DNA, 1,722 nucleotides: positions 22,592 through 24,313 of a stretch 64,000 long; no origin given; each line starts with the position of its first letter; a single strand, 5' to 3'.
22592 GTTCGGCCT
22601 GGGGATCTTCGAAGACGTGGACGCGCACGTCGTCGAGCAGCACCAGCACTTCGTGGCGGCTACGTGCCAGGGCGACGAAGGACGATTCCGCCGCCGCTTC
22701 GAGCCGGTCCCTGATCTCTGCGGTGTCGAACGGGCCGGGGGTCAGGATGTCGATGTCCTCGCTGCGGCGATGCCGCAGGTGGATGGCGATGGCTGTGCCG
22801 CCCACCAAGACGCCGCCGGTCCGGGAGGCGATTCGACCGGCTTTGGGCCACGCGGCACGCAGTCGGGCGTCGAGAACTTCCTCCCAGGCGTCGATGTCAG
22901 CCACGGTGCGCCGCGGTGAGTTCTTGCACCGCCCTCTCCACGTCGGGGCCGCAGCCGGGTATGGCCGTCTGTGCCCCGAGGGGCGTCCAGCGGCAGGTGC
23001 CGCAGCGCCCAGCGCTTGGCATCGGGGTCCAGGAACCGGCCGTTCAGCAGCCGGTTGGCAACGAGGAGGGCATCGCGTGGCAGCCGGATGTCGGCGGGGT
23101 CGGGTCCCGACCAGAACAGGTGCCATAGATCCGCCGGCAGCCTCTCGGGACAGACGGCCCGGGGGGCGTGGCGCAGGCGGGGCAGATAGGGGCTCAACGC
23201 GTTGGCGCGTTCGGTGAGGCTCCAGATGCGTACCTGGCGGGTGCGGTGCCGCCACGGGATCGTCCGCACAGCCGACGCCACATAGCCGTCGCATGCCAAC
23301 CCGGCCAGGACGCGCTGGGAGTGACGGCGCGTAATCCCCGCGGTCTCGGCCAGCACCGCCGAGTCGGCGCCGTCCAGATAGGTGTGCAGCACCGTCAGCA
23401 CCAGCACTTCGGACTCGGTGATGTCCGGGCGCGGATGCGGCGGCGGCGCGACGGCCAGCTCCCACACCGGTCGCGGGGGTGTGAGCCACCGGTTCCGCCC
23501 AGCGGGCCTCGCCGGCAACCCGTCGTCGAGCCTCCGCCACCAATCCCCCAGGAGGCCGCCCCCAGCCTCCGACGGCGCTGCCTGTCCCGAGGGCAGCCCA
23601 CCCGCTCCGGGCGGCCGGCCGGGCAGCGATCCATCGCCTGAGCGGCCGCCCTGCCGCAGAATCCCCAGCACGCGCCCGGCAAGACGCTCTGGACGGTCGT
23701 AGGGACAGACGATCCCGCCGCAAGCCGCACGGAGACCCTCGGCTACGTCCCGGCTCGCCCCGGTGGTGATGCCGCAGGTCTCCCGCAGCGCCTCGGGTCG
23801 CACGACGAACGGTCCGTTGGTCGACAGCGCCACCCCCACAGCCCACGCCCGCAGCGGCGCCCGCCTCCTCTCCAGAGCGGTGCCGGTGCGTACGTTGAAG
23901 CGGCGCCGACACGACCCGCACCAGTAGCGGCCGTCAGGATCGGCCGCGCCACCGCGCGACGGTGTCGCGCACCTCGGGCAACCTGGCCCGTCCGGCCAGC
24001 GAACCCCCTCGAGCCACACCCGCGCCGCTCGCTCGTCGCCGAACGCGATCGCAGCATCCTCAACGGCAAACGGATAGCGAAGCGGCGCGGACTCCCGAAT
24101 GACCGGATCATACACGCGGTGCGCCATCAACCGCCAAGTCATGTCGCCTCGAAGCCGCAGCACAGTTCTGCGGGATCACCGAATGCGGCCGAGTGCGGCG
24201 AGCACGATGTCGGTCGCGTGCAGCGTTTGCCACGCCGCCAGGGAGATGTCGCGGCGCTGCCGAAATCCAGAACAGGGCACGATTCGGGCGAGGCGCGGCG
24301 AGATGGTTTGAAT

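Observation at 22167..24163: NTase toxin-like gene paired with an unusual Zn-ribbon + wHTH protein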

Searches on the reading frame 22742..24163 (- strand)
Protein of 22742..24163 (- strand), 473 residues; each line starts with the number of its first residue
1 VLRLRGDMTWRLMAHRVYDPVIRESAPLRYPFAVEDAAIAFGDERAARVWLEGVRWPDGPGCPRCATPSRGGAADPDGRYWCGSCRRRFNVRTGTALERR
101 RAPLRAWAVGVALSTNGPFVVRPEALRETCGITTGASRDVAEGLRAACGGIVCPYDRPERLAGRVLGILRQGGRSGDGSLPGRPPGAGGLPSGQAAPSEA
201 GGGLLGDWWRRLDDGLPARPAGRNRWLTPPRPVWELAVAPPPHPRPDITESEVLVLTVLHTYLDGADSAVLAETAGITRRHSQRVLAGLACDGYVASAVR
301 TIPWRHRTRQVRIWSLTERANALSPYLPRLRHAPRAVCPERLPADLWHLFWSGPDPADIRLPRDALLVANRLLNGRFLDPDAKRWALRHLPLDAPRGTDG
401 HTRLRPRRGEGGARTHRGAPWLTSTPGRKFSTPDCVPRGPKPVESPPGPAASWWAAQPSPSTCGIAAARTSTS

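Call 3: search_protein_families(library=pfam, proteins=[window:22742-24163:-], max_evalue=0.1)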
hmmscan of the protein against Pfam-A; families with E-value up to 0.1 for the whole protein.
window:22742-24163:- (473 aa): 1 family
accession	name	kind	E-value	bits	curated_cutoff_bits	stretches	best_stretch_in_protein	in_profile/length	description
PF12760.12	Zn_ribbon_IS1595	-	4.3e-06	27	25.4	1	42-87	1-45/46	Transposase zinc-ribbon domain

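Call 4: search_protein_families(library=ncbifam, proteins=[window:22742-24163:-], max_evalue=0.1)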
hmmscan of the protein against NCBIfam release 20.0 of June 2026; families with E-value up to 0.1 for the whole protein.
window:22742-24163:- (473 aa): 0 families

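Call 5: find_homologous_proteins(query=window:22742-24163:-, max_evalue=0.001)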
Query window:22742-24163:- (473 aa): 36 proteins with E <= 0.001 among 8000 candidates.
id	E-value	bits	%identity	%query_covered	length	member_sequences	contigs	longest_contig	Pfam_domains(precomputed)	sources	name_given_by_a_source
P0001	1.2e-243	828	93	83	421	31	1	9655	PF12760.13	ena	-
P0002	2.4e-176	606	72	80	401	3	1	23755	PF12760.13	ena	-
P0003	5.4e-169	581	68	82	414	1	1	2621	-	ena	-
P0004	4.3e-156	539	67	82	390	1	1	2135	-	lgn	-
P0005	7.4e-128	446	70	63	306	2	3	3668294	-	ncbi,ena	-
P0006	1.9e-113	398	56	78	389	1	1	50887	PF12760.13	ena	-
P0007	1.6e-111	392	56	77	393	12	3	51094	PF12760.13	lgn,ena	-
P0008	2.5e-111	391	56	77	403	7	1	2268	PF12760.13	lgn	-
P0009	8.5e-111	389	54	82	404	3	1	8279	PF12760.13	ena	-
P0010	1.6e-110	388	55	78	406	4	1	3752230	PF12760.13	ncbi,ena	-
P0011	1.8e-110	388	54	78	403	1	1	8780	PF12760.13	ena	-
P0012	2.3e-110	388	55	77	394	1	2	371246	PF12760.13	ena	-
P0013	2.4e-110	388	85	33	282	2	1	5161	PF12760.13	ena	-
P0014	3.3e-110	387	56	78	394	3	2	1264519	PF12760.13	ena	-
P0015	7.0e-109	383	54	77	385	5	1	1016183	PF12760.13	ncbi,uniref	ncbi:transposase [Candidatus Poriferisocius sp.]|uniref:transposase n=1 Tax=Candidatus Poriferisociu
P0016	7.2e-109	383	54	79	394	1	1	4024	PF12760.13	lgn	-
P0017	1.6e-108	382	53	79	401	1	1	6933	PF12760.13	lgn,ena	-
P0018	4.1e-108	380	53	78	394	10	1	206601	PF12760.13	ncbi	-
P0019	1.4e-107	379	53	78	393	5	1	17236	PF12760.13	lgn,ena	-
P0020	3.3e-107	377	55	78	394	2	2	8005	PF12760.13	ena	-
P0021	3.4e-107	377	56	78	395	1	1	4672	PF12760.13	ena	-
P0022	1.2e-106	376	54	79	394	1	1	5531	PF12760.13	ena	-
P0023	5.5e-105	370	55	78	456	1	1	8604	PF12760.13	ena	-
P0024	3.4e-103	364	54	78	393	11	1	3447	PF12760.13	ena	-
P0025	3.9e-103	364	53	78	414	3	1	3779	PF12760.13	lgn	-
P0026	2.6e-101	358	53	78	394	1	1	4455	PF12760.13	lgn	-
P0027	1.9e-90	322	93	33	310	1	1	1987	PF12760.13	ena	-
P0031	4.8e-83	298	54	60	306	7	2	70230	PF12802.14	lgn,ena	-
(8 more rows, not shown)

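Call 8: find_encoding_contigs(protein=P0001, flank=5000, max_places=4)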
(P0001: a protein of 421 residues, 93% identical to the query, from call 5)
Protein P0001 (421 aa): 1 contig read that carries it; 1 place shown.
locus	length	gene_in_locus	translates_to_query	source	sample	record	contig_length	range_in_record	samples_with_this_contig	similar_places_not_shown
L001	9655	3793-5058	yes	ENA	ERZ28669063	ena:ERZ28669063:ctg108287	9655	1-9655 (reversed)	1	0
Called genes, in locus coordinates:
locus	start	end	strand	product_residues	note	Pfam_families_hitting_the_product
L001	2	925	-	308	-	?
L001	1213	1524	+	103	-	-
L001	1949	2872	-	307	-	PF00149:Metallophos, PF12850:Metallophos_2 (faint)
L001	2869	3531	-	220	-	-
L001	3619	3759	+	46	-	-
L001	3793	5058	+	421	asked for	PF12760:Zn_ribbon_IS1595 (weak)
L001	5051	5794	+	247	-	PF08843:AbiEii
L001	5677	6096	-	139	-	-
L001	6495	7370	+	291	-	PF00892:EamA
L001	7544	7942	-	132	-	PF02661:Fic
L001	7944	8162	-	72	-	PF01402:RHH_1 (weak), PF19807:DUF6290 (weak)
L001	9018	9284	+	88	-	-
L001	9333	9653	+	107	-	?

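Call 9: find_encoding_contigs(protein=P0010, flank=5000, max_places=3)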
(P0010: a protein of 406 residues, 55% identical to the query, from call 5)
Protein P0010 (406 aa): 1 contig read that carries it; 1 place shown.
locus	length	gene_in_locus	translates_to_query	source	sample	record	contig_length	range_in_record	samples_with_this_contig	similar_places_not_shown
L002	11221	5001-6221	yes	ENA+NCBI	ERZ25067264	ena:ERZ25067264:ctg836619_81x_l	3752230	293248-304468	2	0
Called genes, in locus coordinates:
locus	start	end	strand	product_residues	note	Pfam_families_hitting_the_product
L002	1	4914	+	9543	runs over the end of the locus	-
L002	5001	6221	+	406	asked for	PF12760:Zn_ribbon_IS1595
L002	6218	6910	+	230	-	PF08843:AbiEii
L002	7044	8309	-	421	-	-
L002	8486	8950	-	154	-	PF00075:RNase_H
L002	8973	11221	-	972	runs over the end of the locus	-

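Call 12: search_protein_families(library=pfam, alignment_id=A1, max_evalue=1)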
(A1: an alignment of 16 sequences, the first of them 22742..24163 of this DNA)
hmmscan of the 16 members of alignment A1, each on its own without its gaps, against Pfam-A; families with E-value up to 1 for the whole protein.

A. member 1, window:22742-24163:- (473 aa): 2 families
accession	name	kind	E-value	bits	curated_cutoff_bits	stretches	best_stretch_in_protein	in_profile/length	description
PF12760.12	Zn_ribbon_IS1595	-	4.3e-06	27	25.4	1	42-87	1-45/46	Transposase zinc-ribbon domain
PF14369.11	Zn_ribbon_19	-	0.42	11.3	30.8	0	79-93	2-16/35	zinc-ribbon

B. families by the number of members that match (of 16 scanned): 24 families
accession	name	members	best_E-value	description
PF12760.12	Zn_ribbon_IS1595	14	7.3e-11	Transposase zinc-ribbon domain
PF12802.13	MarR_2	12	4.9e-06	MarR family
PF01978.25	TrmB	10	0.00011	Sugar-specific transcriptional regulator TrmB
PF13545.12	HTH_Crp_2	10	0.0032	Crp-like helix-turn-helix domain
PF18912.6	DZR_2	7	0.035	Double zinc ribbon domain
PF09339.16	HTH_IclR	6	0.018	IclR helix-turn-helix domain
PF13730.12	HTH_36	5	0.00019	Helix-turn-helix domain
PF25213.1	HVO_A0261_N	5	0.00052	HVO_A0261 N-terminal domain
PF08222.17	HTH_CodY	4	0.049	CodY helix-turn-helix domain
PF13412.12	HTH_24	3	0.0017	Winged helix-turn-helix DNA-binding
PF24458.1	DUF7573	3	0.022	Domain of unknown function (DUF7573)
PF14803.11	Zn_ribbon_Nudix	3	0.12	Nudix N-terminal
PF00392.27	GntR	2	0.0093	Bacterial regulatory proteins, gntR family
PF08279.18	HTH_11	2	0.017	HTH domain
PF13551.12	HTH_29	2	0.02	Winged helix-turn helix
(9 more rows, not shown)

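Call 13: search_solved_structures(query=A1, max_evalue=1, show_alignments=2)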
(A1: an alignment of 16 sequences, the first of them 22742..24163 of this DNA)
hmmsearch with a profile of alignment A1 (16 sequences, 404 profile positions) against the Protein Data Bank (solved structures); distinct sequences matched with E-value up to 1: 2.
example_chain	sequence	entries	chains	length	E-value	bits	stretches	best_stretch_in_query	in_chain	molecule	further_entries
2gag_A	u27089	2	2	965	0.01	18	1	77-166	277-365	heterotetrameric sarcosine oxidase alpha-subunit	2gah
1vrq_A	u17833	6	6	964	0.2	13.7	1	69-169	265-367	Sarcosine oxidase alpha subunit | Subunit alpha of sarcosine oxidase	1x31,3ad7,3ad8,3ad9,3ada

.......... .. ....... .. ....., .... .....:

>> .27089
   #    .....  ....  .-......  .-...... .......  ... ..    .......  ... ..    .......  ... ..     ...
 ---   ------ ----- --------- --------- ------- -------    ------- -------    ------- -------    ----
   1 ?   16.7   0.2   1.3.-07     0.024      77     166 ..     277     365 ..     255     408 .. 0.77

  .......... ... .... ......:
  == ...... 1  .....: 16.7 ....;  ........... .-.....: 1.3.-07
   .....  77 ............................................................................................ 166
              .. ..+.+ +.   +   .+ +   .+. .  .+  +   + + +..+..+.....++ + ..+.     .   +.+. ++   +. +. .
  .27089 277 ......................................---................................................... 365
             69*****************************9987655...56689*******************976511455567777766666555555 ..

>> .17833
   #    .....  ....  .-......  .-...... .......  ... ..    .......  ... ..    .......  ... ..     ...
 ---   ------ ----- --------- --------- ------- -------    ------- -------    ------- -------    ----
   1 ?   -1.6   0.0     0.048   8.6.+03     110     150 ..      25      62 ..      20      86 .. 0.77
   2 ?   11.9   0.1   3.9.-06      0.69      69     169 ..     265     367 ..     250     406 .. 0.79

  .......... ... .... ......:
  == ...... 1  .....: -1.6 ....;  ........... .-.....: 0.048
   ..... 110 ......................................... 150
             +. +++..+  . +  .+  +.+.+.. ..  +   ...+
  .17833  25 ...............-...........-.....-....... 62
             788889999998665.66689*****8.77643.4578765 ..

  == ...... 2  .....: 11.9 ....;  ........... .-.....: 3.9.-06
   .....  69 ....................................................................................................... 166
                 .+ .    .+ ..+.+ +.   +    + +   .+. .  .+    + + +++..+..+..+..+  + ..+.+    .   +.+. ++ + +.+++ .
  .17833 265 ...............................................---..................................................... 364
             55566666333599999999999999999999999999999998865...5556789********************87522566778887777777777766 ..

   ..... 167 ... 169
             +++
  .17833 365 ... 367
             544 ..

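Call 16: find_encoding_contigs(protein=P0031, flank=4000, max_places=3)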
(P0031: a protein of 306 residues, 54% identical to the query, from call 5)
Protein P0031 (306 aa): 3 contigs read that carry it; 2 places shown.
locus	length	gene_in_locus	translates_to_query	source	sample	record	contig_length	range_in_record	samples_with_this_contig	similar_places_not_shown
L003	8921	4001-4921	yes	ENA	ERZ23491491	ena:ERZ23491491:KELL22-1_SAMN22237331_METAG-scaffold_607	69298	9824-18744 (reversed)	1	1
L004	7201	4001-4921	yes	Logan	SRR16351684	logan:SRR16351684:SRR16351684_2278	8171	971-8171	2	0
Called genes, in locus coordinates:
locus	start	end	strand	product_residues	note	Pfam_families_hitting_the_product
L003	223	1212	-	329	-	-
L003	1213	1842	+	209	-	-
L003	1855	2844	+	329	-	PF00924:MS_channel_2nd, PF21082:MS_channel_3rd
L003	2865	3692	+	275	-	PF08282:Hydrolase_3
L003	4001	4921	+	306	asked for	PF12802:MarR_2 (faint)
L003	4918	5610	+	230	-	PF08843:AbiEii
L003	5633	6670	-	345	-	-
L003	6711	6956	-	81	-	-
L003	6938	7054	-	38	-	-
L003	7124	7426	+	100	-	-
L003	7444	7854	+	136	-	PF01850:PIN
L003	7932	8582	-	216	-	PF00485:PRK (weak)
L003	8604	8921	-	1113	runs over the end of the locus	PF13091:PLDc_2, PF00176:SNF2-rel_dom, PF04851:ResIII (faint), PF00270:DEAD (faint), PF13401:AAA_22 (weak), PF00271:Helicase_C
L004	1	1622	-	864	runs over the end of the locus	?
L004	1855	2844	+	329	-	PF00924:MS_channel_2nd, PF21082:MS_channel_3rd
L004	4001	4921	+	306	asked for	PF12802:MarR_2 (faint)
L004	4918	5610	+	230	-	PF08843:AbiEii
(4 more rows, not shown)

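Call 17: find_encoding_contigs(protein=P0015, flank=5000, max_places=3)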
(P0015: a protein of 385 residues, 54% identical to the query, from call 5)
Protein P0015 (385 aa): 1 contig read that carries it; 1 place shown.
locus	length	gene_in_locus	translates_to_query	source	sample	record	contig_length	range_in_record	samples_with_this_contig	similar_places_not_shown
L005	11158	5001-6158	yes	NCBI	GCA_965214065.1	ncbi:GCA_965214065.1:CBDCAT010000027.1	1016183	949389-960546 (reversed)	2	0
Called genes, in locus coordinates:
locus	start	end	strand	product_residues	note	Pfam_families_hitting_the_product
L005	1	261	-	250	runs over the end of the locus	PF00106:adh_short, PF08659:KR, PF23441:SDR, PF13561:adh_short_C2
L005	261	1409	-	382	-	PF02771:Acyl-CoA_dh_N, PF02770:Acyl-CoA_dh_M, PF00441:Acyl-CoA_dh_1, PF08028:Acyl-CoA_dh_2, PF22924:ACOX_C_alpha1 (faint)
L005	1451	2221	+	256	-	PF00378:ECH_1, PF16113:ECH_2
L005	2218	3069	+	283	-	PF00817:IMS (faint)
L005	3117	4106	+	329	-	PF00924:MS_channel_2nd, PF21082:MS_channel_3rd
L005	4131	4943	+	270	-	PF08282:Hydrolase_3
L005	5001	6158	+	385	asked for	PF12760:Zn_ribbon_IS1595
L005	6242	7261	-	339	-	-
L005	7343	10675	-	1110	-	PF13091:PLDc_2, PF04851:ResIII (faint), PF00270:DEAD (faint), PF00176:SNF2-rel_dom (weak), PF00271:Helicase_C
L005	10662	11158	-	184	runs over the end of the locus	-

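Call 23: predict_structure(alignment_id=A3)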
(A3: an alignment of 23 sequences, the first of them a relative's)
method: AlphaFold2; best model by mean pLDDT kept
length: 421 residues; sequences in the alignment: 23
mean_pLDDT: 67.0   pTM: 0.40
mean pLDDT of the five models: 67.0, 63.0, 61.2, 55.2, 51.8
residues with pLDDT >= 90: 34; 70-90: 211; 50-70: 69; < 50: 107
segments of 3 or more residues with pLDDT < 50: 1-24, 165-236, 329-334, 419-421
pLDDT, mean of each block of 10 residues (from residue 1): 31 30 55 80 80 78 65 80 66 80 77 78 88 86 59 80 50 32 31 33 42 39 31 45 76 79 74 74 95 94 79 88 62 58 80 80 90 71 78 88 75 62 32
secondary structure, 60 per line:
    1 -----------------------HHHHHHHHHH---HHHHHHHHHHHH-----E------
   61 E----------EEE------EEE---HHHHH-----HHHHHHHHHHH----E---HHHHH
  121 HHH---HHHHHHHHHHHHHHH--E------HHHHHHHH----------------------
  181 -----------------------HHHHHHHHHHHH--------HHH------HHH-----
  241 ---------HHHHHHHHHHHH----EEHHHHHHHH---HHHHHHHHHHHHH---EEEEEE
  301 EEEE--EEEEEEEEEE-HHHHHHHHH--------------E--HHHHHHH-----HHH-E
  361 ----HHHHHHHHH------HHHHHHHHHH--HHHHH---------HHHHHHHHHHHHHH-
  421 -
elements in order: H24-33 H37-48 E72-74 E81-83 H87-91 H97-107 H116-123 H127-141 H151-158 H204-215 H250-261 H268-275 H279-291 E295-304 E307-316 H318-326 H344-350 H365-373 H380-389 H392-396 H406-419

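Call 27: fold_search(model_id=the predicted structure, library=pdb)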
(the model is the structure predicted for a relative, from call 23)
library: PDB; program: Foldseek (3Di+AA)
matches with E <= 10: 1471; with E <= 0.001: 0
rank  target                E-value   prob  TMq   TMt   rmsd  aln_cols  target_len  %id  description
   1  6fi9_A                3.8e-03  1.00  0.16  0.45   2.3        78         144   24  Crystal Structure of a zinc-responsive MarR family member, Lactococcus lactis ZitR (released 2019-02-20)
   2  2nyx_B                4.7e-03  1.00  0.16  0.42   4.2        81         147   18  Crystal structure of RV1404 from Mycobacterium tuberculosis (released 2006-12-05)
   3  4fht_A                6.4e-03  1.00  0.16  0.46  11.7       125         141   19  Crystal Structure of the PcaV transcriptional regulator from Streptomyces coelicolor in complex with its natural ligan (released 2013-04-24)
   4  5gpy_A                7.9e-03  1.00  0.17  0.39   4.5        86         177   17  Crystal structure of the human TFIIE complex (released 2016-11-02)
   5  3k0l_A                8.3e-03  1.00  0.15  0.41   3.8        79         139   23  Crystal Structure of Putative MarR Family Transcriptional Regulator from Acinetobacter sp. ADP (released 2009-10-13)
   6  5yhy                  9.2e-03  1.00  0.17  0.47  10.2       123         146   16  Structure of Lactococcus lactis ZitR, C30S mutant (released 2017-12-06)
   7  4yif_C                9.6e-03  1.00  0.16  0.46   3.4        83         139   25  Crystal structure of Rv0880 (released 2015-06-10)
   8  4rgu_B                1.0e-02  1.00  0.15  0.39   3.9        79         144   23  Crystal Structure of Putative MarR Family Transcriptional Regulator HcaR from Acinetobacter sp. ADP complexed with fer (released 2015-03-04)
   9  7nvs_W                1.2e-02  1.00  0.17  0.37   4.4        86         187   17  RNA polymerase II core pre-initiation complex with closed promoter DNA in proximal position (released 2021-05-05)
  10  3bj6_B                1.2e-02  1.00  0.16  0.42   3.4        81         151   21  Crystal structure of MarR family transcription regulator SP03579 (released 2007-12-18)
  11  3bj6_A                1.2e-02  1.00  0.16  0.41   3.4        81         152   21  Crystal structure of MarR family transcription regulator SP03579 (released 2007-12-18)
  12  5yhx_A                1.2e-02  1.00  0.15  0.42  11.7       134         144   19  Structure of Lactococcus lactis ZitR, wild type (released 2017-12-06)
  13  5yhz                  1.3e-02  1.00  0.18  0.48   9.9       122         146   16  Structure of Lactococcus lactis ZitR, E41A mutant (released 2017-12-06)
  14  6pco_B                1.5e-02  1.00  0.16  0.48  14.6       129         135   17  Mechanism for regulation of DNA binding of Bordetella bronchiseptica BpsR by 6-hydroxynicotinic acid (released 2019-11-06)
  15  4yif_B                1.6e-02  1.00  0.17  0.46   3.4        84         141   25  Crystal structure of Rv0880 (released 2015-06-10)
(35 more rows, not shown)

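Call 38: search_protein_families(library=pfam, proteins=[P0001], max_evalue=1)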
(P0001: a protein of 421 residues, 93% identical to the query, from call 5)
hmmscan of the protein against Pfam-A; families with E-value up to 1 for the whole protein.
P0001 (421 aa): 1 family
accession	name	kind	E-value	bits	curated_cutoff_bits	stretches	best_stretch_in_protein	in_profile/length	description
PF12760.12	Zn_ribbon_IS1595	-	5.9e-06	26.6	25.4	1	35-80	1-45/46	Transposase zinc-ribbon domain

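Call 87: search_protein_families(library=padloc, proteins=[P0001, window:22742-24163:-], max_evalue=0.01)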
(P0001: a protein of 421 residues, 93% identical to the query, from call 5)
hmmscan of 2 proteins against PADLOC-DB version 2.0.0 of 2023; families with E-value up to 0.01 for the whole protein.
P0001 (421 aa): 0 families

window:22742-24163:- (473 aa): 0 families
